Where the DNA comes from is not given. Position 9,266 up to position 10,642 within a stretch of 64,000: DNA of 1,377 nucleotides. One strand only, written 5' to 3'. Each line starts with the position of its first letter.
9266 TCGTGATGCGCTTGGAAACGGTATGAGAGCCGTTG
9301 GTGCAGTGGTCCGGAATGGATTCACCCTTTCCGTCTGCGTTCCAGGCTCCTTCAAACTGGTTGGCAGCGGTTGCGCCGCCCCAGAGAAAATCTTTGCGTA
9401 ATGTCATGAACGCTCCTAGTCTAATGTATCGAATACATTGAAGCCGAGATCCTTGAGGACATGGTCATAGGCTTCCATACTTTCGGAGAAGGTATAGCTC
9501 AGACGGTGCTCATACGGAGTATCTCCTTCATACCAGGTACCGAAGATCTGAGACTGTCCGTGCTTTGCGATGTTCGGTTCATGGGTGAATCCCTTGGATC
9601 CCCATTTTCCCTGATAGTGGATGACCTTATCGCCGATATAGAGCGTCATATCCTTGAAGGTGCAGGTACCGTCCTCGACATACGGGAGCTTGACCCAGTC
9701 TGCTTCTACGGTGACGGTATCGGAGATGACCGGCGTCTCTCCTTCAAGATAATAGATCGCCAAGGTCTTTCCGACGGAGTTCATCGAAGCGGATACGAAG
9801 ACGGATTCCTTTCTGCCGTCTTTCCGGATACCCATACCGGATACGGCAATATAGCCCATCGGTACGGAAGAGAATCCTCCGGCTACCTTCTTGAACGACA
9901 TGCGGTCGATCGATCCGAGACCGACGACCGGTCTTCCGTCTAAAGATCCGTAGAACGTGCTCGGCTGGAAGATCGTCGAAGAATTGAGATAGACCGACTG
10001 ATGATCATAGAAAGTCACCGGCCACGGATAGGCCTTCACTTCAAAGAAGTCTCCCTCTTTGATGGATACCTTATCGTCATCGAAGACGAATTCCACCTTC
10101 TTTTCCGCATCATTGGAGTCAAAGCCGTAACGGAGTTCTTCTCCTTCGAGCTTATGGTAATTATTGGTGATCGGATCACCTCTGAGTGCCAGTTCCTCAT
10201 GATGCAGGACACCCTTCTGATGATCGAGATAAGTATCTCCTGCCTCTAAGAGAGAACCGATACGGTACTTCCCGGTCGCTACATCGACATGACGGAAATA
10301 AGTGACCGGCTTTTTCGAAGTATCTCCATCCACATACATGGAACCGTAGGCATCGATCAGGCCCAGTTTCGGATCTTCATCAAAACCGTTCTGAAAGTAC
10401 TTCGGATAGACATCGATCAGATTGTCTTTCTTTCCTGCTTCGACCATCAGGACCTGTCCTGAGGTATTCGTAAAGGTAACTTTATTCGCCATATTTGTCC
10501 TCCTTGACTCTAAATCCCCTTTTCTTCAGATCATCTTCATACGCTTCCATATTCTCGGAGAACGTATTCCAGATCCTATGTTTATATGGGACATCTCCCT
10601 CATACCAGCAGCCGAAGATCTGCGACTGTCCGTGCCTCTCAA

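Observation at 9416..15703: Six paralogs form an uninterrupted, translationally coupled head-to-tail array bracketed by two GH1 genes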

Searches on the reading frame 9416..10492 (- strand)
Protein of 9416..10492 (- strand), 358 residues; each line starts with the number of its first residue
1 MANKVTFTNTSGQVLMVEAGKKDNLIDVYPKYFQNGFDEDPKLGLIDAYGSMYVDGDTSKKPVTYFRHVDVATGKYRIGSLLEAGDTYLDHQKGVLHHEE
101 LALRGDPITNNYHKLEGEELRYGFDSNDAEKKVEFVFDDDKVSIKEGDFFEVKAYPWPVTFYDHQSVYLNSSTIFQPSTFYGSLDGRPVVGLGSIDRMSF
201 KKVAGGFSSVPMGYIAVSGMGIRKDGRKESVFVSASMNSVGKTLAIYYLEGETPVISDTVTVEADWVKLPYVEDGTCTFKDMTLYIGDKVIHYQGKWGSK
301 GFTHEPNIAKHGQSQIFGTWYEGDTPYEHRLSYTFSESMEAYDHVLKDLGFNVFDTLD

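Call 4: search_protein_families(library=pfam, proteins=[window:9416-10492:-], max_evalue=1)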
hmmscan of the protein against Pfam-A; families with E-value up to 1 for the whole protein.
window:9416-10492:- (358 aa): 0 families

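Call 5: search_protein_families(library=ncbifam, proteins=[window:9416-10492:-], max_evalue=1)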
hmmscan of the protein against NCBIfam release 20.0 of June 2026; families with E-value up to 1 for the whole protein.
window:9416-10492:- (358 aa): 0 families
